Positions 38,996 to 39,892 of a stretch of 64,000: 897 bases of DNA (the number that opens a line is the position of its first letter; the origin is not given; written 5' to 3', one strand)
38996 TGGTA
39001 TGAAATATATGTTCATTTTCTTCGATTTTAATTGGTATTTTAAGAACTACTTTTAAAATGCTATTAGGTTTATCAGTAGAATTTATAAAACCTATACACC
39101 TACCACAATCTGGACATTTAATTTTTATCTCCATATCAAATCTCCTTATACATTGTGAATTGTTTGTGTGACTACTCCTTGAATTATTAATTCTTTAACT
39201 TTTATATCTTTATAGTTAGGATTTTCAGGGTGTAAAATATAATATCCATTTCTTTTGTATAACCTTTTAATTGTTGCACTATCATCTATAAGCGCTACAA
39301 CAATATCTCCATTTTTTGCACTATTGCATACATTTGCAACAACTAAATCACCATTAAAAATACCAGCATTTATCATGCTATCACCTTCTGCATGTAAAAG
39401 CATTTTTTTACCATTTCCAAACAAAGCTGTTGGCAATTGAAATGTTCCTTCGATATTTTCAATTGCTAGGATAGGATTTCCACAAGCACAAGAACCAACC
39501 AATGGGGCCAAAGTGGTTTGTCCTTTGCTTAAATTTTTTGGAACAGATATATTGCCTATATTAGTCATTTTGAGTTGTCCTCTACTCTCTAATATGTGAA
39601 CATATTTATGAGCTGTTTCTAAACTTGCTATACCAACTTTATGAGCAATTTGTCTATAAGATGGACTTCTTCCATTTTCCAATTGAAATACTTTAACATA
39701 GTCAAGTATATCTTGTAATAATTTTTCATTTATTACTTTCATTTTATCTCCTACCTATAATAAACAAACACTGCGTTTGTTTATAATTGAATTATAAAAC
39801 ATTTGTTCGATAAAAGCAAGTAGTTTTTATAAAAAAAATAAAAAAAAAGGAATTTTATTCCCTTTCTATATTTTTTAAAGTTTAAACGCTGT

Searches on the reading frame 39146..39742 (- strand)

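Call 49: search_protein_families(library=pfam, proteins=[window:39146-39742:-], max_evalue=0.0001)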
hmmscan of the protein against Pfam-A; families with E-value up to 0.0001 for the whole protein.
window:39146-39742:- (198 aa): 2 families
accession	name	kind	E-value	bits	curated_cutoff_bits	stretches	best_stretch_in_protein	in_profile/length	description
PF00717.28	Peptidase_S24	-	1.6e-29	102.4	23.3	1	80-191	1-115/116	Peptidase S24-like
PF01726.22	LexA_DNA_bind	-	3.3e-06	27.2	23.7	1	10-61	9-60/65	LexA DNA binding domain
